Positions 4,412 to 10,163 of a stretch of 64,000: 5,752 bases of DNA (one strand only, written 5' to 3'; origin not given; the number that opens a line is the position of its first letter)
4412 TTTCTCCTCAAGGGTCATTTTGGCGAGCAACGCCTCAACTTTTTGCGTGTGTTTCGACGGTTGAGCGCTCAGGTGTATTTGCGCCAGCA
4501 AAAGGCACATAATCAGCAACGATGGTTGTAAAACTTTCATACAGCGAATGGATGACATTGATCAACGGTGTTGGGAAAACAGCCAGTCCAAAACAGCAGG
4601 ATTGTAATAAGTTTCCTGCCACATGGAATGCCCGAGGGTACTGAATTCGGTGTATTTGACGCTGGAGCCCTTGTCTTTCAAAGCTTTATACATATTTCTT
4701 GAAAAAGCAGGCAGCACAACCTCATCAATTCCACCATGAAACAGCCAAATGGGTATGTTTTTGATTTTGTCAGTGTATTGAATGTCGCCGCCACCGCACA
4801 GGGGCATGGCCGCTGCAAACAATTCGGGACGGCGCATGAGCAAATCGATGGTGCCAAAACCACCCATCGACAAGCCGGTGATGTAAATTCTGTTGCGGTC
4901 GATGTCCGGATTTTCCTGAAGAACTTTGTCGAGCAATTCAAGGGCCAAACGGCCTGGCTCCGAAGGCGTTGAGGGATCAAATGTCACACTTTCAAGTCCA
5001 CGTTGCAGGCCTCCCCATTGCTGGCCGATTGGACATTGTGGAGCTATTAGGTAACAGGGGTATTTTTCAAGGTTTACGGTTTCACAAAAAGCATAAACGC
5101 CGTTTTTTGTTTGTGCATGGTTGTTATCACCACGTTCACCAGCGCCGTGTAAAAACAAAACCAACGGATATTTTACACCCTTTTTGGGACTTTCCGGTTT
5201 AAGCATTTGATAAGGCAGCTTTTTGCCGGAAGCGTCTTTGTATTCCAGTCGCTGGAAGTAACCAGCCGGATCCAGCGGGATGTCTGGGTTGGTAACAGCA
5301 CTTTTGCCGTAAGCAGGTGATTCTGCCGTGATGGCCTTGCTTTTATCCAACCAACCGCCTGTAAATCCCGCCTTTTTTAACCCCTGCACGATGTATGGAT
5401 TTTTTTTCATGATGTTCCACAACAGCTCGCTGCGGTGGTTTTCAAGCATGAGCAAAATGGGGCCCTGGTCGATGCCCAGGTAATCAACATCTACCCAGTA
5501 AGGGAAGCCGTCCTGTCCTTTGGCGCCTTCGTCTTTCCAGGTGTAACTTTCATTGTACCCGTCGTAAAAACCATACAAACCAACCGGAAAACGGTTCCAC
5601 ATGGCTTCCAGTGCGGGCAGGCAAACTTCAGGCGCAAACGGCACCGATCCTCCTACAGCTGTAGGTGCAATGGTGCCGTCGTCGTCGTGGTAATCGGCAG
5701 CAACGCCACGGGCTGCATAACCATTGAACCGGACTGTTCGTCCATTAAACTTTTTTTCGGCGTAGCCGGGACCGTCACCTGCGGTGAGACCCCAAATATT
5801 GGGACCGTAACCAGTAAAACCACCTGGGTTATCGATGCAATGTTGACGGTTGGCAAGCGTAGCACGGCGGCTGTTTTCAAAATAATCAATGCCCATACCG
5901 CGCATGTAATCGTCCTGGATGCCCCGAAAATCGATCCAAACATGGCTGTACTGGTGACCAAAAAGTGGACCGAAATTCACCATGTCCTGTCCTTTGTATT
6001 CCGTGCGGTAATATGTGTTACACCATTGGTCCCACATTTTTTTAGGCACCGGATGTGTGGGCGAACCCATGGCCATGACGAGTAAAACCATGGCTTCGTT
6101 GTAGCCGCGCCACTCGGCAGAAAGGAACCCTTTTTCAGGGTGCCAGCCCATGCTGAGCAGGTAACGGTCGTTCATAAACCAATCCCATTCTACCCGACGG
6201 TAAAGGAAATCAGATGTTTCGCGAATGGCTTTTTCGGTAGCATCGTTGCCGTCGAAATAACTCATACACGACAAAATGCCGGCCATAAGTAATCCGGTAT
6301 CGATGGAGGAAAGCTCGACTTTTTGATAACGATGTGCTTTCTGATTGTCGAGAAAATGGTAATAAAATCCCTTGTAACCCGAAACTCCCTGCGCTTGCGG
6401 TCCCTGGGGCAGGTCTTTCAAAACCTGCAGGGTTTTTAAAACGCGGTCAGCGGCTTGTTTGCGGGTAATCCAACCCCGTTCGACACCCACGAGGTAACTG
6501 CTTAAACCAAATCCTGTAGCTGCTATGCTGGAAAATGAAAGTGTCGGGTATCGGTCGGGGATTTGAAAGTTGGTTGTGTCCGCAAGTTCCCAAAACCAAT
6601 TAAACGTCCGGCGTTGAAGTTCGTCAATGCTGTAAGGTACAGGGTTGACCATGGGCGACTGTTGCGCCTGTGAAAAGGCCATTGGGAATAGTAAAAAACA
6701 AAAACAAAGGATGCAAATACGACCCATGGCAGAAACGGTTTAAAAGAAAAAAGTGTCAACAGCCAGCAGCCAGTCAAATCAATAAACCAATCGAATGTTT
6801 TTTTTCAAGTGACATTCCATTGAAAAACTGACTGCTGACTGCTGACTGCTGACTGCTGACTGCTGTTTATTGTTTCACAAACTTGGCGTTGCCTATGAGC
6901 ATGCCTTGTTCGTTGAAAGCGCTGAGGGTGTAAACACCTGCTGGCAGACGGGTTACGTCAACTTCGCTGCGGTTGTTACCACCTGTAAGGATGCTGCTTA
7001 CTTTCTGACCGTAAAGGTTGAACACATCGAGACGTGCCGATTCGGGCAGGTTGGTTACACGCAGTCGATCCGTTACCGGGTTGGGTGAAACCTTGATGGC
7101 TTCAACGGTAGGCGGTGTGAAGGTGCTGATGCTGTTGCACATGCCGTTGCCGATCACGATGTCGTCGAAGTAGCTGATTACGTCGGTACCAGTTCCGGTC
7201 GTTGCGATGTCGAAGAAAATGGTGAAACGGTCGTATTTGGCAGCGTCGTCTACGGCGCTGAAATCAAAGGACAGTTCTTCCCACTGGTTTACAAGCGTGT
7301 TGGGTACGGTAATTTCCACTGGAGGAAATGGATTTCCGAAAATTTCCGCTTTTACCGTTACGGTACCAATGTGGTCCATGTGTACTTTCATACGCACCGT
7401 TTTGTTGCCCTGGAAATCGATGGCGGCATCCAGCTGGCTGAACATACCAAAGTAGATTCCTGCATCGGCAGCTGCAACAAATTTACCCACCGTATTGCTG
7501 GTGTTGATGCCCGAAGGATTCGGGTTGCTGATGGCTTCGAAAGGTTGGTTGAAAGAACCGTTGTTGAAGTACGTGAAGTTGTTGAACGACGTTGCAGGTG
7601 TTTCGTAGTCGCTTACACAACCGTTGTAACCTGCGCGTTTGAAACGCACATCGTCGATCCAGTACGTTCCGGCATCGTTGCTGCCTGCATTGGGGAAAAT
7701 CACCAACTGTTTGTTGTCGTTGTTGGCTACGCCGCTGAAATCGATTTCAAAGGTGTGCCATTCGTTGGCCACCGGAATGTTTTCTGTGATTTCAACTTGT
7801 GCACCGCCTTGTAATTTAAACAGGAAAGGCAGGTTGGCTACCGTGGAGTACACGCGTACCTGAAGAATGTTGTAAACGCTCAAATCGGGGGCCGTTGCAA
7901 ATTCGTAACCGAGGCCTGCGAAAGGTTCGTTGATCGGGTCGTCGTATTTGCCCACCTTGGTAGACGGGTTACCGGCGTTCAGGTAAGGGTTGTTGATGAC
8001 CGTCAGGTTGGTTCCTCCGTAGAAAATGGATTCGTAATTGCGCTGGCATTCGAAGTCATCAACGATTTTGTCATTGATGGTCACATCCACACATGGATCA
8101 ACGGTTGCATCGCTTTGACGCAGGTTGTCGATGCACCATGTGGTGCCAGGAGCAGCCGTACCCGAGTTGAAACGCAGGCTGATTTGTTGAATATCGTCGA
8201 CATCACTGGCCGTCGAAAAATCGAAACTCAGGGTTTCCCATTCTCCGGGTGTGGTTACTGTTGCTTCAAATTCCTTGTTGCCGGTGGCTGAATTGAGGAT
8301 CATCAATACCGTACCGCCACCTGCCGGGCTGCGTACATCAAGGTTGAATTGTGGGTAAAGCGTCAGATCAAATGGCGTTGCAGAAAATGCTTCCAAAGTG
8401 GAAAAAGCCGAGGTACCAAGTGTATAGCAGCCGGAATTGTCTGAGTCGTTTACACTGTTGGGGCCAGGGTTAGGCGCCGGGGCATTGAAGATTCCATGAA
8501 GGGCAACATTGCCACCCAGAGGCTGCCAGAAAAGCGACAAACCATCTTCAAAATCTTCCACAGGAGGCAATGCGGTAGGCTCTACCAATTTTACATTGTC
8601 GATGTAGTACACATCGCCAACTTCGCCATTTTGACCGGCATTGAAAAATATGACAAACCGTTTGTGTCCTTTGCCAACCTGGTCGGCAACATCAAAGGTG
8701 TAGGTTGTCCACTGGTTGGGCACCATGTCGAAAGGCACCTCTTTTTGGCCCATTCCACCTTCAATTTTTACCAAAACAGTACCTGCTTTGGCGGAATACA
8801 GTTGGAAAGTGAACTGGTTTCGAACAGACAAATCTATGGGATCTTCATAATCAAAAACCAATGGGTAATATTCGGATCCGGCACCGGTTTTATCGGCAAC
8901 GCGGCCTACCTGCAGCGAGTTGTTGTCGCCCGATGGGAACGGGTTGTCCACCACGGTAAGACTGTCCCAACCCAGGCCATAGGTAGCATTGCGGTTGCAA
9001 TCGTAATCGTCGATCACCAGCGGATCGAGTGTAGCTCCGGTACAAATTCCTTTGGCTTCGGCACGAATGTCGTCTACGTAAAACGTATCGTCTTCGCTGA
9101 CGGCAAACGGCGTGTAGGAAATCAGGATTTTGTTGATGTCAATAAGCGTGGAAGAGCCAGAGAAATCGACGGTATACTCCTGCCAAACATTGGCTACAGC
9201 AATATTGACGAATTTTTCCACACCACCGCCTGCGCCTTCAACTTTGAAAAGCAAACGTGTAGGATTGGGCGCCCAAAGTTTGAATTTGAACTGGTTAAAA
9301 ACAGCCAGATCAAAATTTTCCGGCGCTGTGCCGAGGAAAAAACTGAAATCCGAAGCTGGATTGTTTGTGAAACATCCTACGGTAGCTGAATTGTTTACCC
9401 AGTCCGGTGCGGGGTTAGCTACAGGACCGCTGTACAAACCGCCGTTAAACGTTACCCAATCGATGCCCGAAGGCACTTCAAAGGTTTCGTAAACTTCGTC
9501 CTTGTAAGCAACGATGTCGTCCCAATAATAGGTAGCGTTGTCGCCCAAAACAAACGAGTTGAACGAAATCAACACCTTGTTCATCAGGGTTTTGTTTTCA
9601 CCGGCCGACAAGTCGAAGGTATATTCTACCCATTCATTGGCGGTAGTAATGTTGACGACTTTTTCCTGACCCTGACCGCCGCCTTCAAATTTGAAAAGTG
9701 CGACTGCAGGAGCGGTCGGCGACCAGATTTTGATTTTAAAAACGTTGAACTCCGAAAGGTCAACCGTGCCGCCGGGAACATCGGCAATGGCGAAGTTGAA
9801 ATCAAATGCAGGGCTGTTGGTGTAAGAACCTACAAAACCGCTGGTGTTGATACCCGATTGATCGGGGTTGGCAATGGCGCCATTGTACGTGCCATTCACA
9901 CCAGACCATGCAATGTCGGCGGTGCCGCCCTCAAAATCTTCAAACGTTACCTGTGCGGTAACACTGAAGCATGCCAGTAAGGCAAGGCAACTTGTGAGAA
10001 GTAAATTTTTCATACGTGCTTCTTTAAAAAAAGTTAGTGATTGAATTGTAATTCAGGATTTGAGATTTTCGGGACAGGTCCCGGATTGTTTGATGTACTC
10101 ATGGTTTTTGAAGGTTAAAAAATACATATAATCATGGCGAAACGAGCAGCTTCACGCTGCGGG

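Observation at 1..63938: The whole window is one zero-spacer, apparently perfect 2 x 31,969-bp palindrome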

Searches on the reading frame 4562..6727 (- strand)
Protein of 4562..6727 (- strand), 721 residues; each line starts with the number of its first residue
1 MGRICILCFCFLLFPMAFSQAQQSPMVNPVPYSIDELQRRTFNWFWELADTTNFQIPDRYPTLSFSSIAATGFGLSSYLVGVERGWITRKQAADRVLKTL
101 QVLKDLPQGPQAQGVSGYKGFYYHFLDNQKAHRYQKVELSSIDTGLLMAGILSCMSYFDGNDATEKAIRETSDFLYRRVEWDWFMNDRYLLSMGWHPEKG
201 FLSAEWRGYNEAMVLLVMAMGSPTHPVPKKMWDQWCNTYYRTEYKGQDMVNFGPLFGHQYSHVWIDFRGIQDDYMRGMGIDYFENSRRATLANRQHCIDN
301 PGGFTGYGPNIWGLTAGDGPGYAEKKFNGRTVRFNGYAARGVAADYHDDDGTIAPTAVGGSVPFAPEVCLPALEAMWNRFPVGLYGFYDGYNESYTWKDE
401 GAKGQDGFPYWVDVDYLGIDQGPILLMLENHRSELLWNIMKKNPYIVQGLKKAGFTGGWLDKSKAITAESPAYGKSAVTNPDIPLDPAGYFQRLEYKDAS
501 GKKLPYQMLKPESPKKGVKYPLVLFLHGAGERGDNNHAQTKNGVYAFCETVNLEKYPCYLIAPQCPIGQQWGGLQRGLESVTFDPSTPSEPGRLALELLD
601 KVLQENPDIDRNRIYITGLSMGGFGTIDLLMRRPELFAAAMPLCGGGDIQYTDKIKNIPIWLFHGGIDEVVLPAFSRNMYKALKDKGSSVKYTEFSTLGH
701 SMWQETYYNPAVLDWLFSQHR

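Call 21: search_protein_families(library=pfam, proteins=[window:4562-6727:-])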
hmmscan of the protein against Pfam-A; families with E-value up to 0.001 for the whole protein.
window:4562-6727:- (721 aa): 5 families
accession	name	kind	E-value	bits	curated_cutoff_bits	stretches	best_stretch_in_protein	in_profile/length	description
PF10091.15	Glycoamylase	-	6.4e-79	265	27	1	205-444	3-221/221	Putative glucoamylase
PF00326.27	Peptidase_S9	-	3.4e-10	40.2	22.6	1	599-659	52-111/213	Prolyl oligopeptidase family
PF02230.22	Abhydrolase_2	-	5.1e-10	40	23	1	519-705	13-204/217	Phospholipase/Carboxylesterase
PF12146.15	Hydrolase_4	-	4.8e-07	29.8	27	0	656-706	190-238/239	Serine aminopeptidase, S33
PF01738.24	DLH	-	7.5e-05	22.9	21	1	601-703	86-189/217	Dienelactone hydrolase family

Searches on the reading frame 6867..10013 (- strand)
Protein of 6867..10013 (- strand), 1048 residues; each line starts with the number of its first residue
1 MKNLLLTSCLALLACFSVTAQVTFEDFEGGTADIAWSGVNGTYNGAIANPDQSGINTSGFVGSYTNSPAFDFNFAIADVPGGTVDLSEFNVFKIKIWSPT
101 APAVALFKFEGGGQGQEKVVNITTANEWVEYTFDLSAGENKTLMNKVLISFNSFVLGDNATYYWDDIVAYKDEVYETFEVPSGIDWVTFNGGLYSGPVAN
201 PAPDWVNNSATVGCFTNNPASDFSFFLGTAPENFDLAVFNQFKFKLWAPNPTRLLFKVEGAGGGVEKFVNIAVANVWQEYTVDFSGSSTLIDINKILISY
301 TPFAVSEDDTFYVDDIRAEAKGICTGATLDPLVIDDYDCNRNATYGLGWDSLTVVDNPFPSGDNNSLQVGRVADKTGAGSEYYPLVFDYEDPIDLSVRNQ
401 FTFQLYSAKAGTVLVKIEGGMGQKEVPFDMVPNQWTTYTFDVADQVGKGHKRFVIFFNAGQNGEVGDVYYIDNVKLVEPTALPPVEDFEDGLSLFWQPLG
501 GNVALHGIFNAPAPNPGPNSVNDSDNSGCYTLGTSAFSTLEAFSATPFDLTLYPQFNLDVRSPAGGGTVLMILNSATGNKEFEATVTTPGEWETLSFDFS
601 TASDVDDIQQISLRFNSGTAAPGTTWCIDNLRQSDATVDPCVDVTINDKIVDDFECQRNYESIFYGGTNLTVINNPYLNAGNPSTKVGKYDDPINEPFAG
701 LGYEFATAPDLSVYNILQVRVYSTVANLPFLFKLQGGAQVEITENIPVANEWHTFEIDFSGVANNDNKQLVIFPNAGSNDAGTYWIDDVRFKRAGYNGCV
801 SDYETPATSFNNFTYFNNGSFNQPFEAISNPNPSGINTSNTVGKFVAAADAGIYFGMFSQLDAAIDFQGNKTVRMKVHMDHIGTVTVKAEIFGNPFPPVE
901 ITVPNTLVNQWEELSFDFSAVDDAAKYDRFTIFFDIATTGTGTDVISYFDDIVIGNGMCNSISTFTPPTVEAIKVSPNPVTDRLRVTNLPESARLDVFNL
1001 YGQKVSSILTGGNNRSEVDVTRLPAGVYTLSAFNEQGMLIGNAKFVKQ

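Call 21: search_protein_families(library=pfam, proteins=[window:6867-10013:-])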
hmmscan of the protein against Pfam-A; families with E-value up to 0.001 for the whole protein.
window:6867-10013:- (1048 aa): 1 family
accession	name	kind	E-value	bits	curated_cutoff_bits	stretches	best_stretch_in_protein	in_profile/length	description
PF18962.6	Por_Secre_tail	-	2.4e-08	34.6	27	1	976-1037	2-67/75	Secretion system C-terminal sorting domain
